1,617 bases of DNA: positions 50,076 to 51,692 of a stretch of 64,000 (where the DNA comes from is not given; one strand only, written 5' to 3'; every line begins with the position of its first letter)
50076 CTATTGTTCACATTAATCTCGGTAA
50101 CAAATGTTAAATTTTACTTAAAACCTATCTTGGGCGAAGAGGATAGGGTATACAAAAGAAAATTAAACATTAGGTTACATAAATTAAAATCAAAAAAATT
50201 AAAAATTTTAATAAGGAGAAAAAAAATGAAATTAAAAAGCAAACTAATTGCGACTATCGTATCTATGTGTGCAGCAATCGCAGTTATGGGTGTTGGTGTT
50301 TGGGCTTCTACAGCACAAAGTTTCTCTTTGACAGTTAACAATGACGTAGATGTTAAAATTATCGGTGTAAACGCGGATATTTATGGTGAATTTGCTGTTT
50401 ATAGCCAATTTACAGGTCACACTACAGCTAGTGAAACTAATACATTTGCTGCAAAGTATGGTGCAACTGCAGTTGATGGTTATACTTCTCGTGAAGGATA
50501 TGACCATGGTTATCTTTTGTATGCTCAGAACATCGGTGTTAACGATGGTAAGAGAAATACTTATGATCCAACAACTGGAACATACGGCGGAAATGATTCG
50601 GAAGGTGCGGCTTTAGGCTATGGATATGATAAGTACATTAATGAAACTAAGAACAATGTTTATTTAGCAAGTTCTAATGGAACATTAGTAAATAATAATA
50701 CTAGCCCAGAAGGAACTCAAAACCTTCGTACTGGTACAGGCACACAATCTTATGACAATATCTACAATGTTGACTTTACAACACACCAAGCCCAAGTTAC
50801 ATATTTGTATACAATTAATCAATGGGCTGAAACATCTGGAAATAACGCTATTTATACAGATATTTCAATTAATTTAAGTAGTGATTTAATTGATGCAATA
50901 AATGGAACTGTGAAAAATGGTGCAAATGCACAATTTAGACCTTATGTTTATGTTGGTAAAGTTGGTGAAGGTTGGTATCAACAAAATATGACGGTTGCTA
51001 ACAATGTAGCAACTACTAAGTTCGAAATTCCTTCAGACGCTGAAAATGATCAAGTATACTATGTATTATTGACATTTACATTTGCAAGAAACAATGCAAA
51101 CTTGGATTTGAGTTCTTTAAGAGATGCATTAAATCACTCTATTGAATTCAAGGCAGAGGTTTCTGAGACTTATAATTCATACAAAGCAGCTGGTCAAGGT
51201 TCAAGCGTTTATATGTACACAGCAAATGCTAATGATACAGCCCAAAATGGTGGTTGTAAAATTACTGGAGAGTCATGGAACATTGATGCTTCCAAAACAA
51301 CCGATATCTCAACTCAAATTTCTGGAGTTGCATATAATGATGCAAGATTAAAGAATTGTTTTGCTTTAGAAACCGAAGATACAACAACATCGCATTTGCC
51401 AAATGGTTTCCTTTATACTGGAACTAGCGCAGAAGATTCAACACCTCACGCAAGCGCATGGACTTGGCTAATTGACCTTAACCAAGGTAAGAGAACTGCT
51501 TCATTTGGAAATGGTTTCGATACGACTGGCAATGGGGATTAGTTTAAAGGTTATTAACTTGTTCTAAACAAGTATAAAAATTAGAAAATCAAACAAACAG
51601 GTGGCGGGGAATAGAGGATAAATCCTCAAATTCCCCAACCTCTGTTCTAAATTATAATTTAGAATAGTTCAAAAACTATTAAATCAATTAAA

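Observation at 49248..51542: Two secreted proteins with TasA-like signal peptides: candidate substrates of the SipW fusion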

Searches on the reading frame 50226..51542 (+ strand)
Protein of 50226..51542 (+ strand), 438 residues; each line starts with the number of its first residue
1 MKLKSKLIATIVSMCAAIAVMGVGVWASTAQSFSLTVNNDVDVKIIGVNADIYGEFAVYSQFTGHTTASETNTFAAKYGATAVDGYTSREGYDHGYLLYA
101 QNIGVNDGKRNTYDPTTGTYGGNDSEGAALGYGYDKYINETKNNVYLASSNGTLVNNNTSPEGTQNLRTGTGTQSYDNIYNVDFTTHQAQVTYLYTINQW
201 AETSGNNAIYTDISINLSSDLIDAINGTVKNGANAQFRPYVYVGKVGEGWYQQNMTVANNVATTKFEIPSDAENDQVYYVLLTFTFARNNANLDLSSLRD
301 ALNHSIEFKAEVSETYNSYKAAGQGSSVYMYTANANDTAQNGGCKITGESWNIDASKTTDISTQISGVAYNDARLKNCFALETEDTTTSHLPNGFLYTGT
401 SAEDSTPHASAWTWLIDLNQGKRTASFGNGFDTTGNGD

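Call 3: search_protein_families(library=pfam, proteins=[window:50226-51542:+], max_evalue=0.1)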
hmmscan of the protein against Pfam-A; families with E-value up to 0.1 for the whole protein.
window:50226-51542:+ (438 aa): 0 families

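Call 4: search_protein_families(library=ncbifam, proteins=[window:50226-51542:+], max_evalue=0.1)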
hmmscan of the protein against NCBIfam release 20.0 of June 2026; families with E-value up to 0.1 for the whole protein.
window:50226-51542:+ (438 aa): 0 families

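Call 8: search_solved_structures(query=window:50226-51542:+, max_evalue=10)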
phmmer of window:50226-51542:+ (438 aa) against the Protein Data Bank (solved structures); distinct sequences matched with E-value up to 10: 5.
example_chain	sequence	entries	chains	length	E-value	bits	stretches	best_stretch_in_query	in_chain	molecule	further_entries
9cr1_A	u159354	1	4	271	0.31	13.5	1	186-255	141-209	Histidine racemase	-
9cr6_A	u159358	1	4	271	0.44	13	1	192-255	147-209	Histidine racemase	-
3pp6_A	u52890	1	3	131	0.56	12.7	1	310-365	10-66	ReP1-NCXSQ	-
3ppt_A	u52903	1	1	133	0.58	12.6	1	310-365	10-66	ReP1-NCXSQ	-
7wmb_A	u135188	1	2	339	1.5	11.3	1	25-102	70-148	Amidohydrolase 2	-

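Call 10: find_homologous_proteins(query=window:50226-51542:+, max_evalue=0.001)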
Query window:50226-51542:+ (438 aa): 81 proteins with E <= 0.001 among 6217 candidates.
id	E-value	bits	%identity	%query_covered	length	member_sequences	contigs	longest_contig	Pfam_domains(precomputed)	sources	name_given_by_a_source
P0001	3.7e-275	931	96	100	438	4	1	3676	-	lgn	-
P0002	5.1e-248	841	87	100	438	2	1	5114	-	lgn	-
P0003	2.8e-215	733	76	100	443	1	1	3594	-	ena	-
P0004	1.7e-132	461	55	100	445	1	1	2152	-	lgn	-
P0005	6.4e-130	452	54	100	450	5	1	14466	-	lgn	-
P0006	1.6e-126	441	53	100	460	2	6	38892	-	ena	-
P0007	2.4e-126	441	53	100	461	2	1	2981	-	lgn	-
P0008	4.8e-125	436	54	100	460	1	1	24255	-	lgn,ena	-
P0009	6.6e-98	347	47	97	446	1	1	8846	-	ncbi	-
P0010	2.3e-97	345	49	97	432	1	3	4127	-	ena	-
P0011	3.6e-97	344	49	97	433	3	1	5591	-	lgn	-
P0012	5.6e-97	344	49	97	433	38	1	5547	-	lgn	-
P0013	8.5e-97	343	48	97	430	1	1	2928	-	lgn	-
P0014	1.3e-96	343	48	97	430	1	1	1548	-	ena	-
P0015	4.4e-96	341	47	97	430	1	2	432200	-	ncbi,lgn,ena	-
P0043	7.5e-34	136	32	83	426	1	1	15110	-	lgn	-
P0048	4.7e-29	120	30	83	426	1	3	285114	-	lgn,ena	-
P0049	2.7e-28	118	31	83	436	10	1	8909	-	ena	-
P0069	4.2e-6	44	74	10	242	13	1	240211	-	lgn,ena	-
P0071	4.6e-6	44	76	9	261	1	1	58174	-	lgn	-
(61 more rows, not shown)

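Call 14: find_encoding_contigs(protein=P0015, flank=10000, max_places=3)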
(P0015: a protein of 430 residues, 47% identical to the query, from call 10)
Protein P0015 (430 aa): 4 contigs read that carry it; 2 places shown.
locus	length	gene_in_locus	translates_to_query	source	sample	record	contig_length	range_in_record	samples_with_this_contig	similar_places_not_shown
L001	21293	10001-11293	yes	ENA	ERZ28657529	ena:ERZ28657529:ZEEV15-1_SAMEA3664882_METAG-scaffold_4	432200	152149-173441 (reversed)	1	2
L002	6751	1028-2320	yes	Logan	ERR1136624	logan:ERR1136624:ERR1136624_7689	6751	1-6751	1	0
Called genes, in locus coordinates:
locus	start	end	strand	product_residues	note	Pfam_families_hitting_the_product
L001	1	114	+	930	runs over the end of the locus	-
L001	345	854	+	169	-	-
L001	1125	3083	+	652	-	PF00270:DEAD (faint), PF04851:ResIII, PF17757:UvrB_inter, PF27431:UvrB_3rd, PF00271:Helicase_C, PF12344:UvrB, PF02151:UVR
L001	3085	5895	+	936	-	PF00005:ABC_tran (faint), PF02463:SMC_N (faint), PF03193:RsgA_GTPase (faint), PF13191:AAA_16 (faint), PF13304:AAA_21 (faint), PF13555:AAA_29 (faint), PF17760:UvrA_inter, PF17755:UvrA_DNA-bind, +1 more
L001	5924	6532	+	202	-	-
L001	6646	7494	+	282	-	-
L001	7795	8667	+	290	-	PF04748:Polysacc_deac_2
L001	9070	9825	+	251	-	-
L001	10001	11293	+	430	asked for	-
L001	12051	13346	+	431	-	PF02463:SMC_N (faint), PF13304:AAA_21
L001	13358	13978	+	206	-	PF13707:RloB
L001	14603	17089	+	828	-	-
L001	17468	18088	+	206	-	-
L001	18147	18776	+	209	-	-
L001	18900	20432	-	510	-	PF04932:Wzy_C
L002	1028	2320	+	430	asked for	-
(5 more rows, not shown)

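Call 15: find_encoding_contigs(protein=P0009, flank=10000, max_places=3)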
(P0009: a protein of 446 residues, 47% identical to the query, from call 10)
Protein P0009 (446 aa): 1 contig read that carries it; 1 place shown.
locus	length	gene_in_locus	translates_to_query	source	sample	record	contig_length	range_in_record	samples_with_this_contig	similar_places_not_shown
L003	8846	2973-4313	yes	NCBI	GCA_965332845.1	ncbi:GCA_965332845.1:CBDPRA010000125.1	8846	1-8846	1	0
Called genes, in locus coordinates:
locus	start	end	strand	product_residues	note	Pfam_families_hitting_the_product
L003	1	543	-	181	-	?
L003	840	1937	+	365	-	PF04748:Polysacc_deac_2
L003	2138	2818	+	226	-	-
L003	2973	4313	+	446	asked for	-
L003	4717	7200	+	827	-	-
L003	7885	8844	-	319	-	?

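Call 17: find_related_loci(query=window:50226-51542:+, collection=genome_contigs, flank=10000)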
Query window:50226-51542:+ (438 aa) in genome_contigs; peptide patterns used: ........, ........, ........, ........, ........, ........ (x = any residue, [..] = any of these).
35 stretches matched a pattern; 5 encode a relative of the query (tblastn E <= 1e-3); 5 distinct loci.
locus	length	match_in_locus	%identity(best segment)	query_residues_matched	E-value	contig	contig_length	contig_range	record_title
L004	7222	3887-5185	47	1-425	6e-101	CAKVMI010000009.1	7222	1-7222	MAG: uncultured Clostridia bacterium isolate REFINED_METABAT215_TOP10_CONTIGS_1500_ASSEMBLY_K77_MERGED__Nepal_MoBio_Fibe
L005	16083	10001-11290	47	1-425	4e-96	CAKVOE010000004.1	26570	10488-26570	MAG: uncultured Clostridia bacterium isolate REFINED_METABAT215_TOP10_CONTIGS_1500_ASSEMBLY_K77_MERGED__Hadza_MoBio_hadz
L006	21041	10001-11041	41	1-306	1e-65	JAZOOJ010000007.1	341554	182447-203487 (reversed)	MAG: Clostridia bacterium isolate T1900045631_YK20190325.MAGScoT_cleanbin_000010 SGB_8057_k141_1309116, whole genome sho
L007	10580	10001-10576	51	1-184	1e-47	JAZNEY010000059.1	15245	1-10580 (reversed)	MAG: Clostridia bacterium isolate T1900044716_TS20190182.MAGScoT_cleanbin_000052 SGB_1880_k141_961197, whole genome shot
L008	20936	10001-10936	30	1-308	6e-33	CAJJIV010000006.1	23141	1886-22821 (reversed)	MAG TPA_asm: uncultured Clostridiales bacterium isolate ERR321651-bin.10 genome assembly, contig: NODE_1339_length_23141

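Call 21: search_protein_families(library=pfam, alignment_id=A2, max_evalue=1)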
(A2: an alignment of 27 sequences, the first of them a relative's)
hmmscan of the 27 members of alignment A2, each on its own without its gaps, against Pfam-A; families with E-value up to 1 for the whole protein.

A. member 1, P0055 (262 aa): 1 family
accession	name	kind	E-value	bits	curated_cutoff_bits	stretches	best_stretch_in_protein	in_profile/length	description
PF08743.15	Nse4_C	-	0.24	12.1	26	0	30-60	12-42/89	Nse4 C-terminal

B. families by the number of members that match (of 27 scanned): 24 families
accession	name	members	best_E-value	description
PF03707.21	MHYT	5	0.11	Bacterial signalling protein N terminal repeat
PF17259.7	DUF5325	5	0.13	Family of unknown function (DUF5325)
PF22852.1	SoxE_N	3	0.033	Sulfocyanin, N-terminal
PF02012.26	BNR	2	0.022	BNR/Asp-box repeat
PF08743.15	Nse4_C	2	0.056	Nse4 C-terminal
PF20187.3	DUF6550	1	0.021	Family of unknown function (DUF6550)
PF21939.1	Gp10_C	1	0.026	Baseplate structural protein Gp10, C-terminal domain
PF12729.13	4HB_MCP_1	1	0.03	Four helix bundle sensory module for signal transduction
PF05949.17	DUF881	1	0.036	Bacterial protein of unknown function (DUF881)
PF24553.2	Rv0428c_C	1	0.041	Probable histone acetyltransferase Rv0428c C-terminal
PF18962.6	Por_Secre_tail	1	0.054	Secretion system C-terminal sorting domain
PF10772.14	Phage_HP1_Orf24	1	0.055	Bacteriophage HP1, Orf24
PF05351.17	GMP_PDE_delta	1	0.062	GMP-PDE, delta subunit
PF18116.7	SNX17_FERM_C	1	0.065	Sorting Nexin 17 FERM C-terminal domain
PF20848.2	ExoU_mid_dom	1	0.066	ExoU toxin, middle helical domain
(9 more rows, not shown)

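Call 24: find_encoding_contigs(protein=P0069, flank=10000, max_places=2)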
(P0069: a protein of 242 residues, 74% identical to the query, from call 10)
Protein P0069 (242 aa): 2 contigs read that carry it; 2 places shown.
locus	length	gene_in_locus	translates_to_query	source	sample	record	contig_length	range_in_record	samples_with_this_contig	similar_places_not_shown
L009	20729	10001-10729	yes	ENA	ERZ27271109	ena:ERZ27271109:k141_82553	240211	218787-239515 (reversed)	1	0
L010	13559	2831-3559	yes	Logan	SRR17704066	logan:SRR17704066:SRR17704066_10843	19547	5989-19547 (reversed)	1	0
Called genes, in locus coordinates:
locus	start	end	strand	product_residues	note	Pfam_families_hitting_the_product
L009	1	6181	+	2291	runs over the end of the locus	?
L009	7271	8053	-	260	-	-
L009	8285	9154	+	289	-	PF04748:Polysacc_deac_2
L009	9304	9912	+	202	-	-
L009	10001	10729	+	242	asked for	-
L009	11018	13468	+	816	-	-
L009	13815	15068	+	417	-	PF13175:AAA_15 (faint), PF13304:AAA_21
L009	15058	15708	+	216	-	-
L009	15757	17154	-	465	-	PF04932:Wzy_C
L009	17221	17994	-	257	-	PF02673:BacA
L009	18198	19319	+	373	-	PF13477:Glyco_trans_4_2, PF13439:Glyco_transf_4, PF00534:Glycos_transf_1, PF13692:Glyco_trans_1_4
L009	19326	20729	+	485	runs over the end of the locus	PF04932:Wzy_C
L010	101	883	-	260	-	-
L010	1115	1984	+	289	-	PF04748:Polysacc_deac_2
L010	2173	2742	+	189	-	-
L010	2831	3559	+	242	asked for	-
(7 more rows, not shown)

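Call 25: find_encoding_contigs(protein=P0071, flank=10000, max_places=2)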
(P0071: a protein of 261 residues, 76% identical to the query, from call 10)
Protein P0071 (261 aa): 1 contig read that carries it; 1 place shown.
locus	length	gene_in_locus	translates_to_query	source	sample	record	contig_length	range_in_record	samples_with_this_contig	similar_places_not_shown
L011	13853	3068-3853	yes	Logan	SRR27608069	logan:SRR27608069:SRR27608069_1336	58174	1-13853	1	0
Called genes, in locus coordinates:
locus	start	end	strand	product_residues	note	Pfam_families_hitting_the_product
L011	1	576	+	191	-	?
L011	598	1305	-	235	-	-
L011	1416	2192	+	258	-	PF04748:Polysacc_deac_2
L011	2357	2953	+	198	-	-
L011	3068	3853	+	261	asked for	-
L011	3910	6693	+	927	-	-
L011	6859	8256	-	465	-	PF04932:Wzy_C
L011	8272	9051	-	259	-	PF02673:BacA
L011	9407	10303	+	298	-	PF02397:Bac_transf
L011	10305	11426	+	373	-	PF13477:Glyco_trans_4_2, PF13439:Glyco_transf_4, PF13579:Glyco_trans_4_4, PF00534:Glycos_transf_1, PF13692:Glyco_trans_1_4, PF20706:GT4-conflict (weak)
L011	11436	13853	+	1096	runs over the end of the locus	PF04932:Wzy_C (weak), PF05704:Caps_synth, PF04488:Gly_transf_sug, PF12919:TcdA_TcdB (faint), PF13439:Glyco_transf_4, PF00534:Glycos_transf_1, PF13692:Glyco_trans_1_4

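Call 26: predict_structure(alignment_id=A1)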
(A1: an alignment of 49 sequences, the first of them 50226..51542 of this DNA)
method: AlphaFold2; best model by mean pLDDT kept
length: 438 residues; sequences in the alignment: 49
mean_pLDDT: 78.5   pTM: 0.83
mean pLDDT of the five models: 78.5, 76.7, 75.8, 74.9, 74.7
residues with pLDDT >= 90: 115; 70-90: 235; 50-70: 39; < 50: 49
segments of 3 or more residues with pLDDT < 50: 1-30, 109-112, 114-116, 118-129
pLDDT, mean of each block of 10 residues (from residue 1): 35 33 37 75 83 93 84 85 84 89 58 46 41 81 87 72 72 79 88 94 82 89 80 87 93 90 93 88 91 75 89 91 94 80 75 79 77 85 90 93 85 83 77 66
secondary structure, 60 per line:
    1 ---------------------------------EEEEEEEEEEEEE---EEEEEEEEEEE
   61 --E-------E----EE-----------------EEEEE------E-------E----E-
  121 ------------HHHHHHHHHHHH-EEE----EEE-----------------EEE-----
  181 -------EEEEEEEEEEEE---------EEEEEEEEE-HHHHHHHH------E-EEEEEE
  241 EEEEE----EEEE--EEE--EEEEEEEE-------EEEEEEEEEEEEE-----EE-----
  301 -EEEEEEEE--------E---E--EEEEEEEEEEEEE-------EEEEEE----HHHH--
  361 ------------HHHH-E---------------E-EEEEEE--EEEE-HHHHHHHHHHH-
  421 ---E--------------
elements in order: E34-46 E50-60 E95-99 H133-144 E146-148 E153-155 E173-175 E188-199 E209-217 H219-226 E235-245 E250-253 E256-258 E261-268 E276-288 E302-309 E325-337 E345-350 H355-358 H373-376 E396-401 E404-407 H409-419

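Call 29: fold_search(model_id=the predicted structure, library=pdb)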
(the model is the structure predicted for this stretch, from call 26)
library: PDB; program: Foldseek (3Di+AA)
matches with E <= 10: 946; with E <= 0.001: 3
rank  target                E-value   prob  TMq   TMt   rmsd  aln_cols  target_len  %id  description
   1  4s3l_A                6.6e-04  0.18  0.12  0.15  23.2       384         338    8  Crystal Structure of major pilin protein PitB from type II pilus of Streptococcus pneumoniae (released 2015-07-29)
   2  8okh_A                7.4e-04  0.97  0.14  0.29   7.0       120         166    9  Crystal structure of Bdellovibrio bacteriovorus Bd1399 (released 2023-10-25)
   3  9uvr_B                7.8e-04  0.21  0.13  0.14  24.7       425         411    9  Crystal structure of SSA1632 from Streptococcus sanguinis (released 2026-01-21)
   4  9uvr_A                1.2e-03  0.20  0.13  0.14  23.4       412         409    9  Crystal structure of SSA1632 from Streptococcus sanguinis (released 2026-01-21)
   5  8iqe_A                2.2e-03  0.41  0.12  0.10   8.9       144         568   12  Crystal structure of tetrameric K2-2 TSP (released 2024-02-21)
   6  3rkp_B                3.7e-03  0.18  0.14  0.17  27.6       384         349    8  Crystal structure of BcpA*(D312A), the major pilin subunit of Bacillus cereus (released 2012-05-30)
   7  8iq9_B                4.6e-03  0.38  0.12  0.10   8.4       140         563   10  Crystal structure of trimeric K2-2 TSP in complex with tetrasaccharide and octasaccharide (released 2024-02-21)
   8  8iqe_B                5.2e-03  0.41  0.12  0.10  13.3       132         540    8  Crystal structure of tetrameric K2-2 TSP (released 2024-02-21)
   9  3nru_D                5.5e-03  0.47  0.13  0.27  11.7       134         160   11  Ligand binding domain of EPHA7 (released 2010-12-08)
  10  8iq9_A                6.9e-03  0.44  0.12  0.10   8.5       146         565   10  Crystal structure of trimeric K2-2 TSP in complex with tetrasaccharide and octasaccharide (released 2024-02-21)
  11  1of4_A                6.9e-03  0.23  0.10  0.18  12.2       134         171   10  Structural and thermodynamic dissection of specific mannan recognition by a carbohydrate-binding module, TmCBM27 (released 2003-04-17)
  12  4jo5                  7.3e-03  0.57  0.12  0.25   7.1       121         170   10  CBM3a-L domain with flanking linkers from scaffoldin cipA of cellulosome of Clostridium thermocellum (released 2013-07-17)
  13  1of3_B                7.7e-03  0.21  0.10  0.19  12.0       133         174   11  Structural and thermodynamic dissection of specific mannan recognition by a carbohydrate-binding module, TmCBM27 (released 2003-04-17)
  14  9gk6                  8.6e-03  0.69  0.13  0.07   7.1       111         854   10  ERAP1 in complex with 1-[2-(6-chloro-3-oxo-3,4-dihydro-2H-1,4-benzothiazin-4-yl)acetamido]cyclohexane-1-carboxylic acid (released 2025-01-22)
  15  8iq5_D                8.6e-03  0.41  0.12  0.10   8.4       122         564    9  Crystal structure of trimeric K2-2 TSP (released 2024-02-21)
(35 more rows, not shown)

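Call 70: find_encoding_contigs(protein=P0048, flank=8000, max_places=2)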
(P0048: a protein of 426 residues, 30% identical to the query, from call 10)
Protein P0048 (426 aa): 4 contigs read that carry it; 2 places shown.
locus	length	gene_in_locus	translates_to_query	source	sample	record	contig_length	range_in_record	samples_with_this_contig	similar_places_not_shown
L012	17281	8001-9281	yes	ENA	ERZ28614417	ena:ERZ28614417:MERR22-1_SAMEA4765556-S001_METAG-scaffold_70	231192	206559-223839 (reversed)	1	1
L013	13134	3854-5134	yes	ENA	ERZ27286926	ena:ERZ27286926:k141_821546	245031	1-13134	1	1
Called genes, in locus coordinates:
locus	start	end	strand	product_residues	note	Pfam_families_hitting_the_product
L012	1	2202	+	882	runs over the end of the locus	PF01326:PPDK_N, PF00391:PEP-utilizers, PF02896:PEP-utilizers_C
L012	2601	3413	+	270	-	PF04055:Radical_SAM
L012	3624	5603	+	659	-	-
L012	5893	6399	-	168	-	PF00583:Acetyltransf_1 (weak)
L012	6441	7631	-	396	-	PF02511:Thy1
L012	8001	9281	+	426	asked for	-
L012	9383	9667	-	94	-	PF04977:DivIC (weak)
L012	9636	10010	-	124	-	PF09578:Spore_YabQ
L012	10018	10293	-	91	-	PF07873:YabP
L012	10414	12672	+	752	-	PF19732:SpoIIE_N, PF07228:SpoIIE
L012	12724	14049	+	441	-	PF01171:ATP_bind_3, PF11734:TilS_C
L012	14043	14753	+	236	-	PF01743:PolyA_pol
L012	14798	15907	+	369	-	PF04294:VanW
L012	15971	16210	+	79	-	PF06257:VEG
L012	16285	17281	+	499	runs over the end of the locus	-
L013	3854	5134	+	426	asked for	-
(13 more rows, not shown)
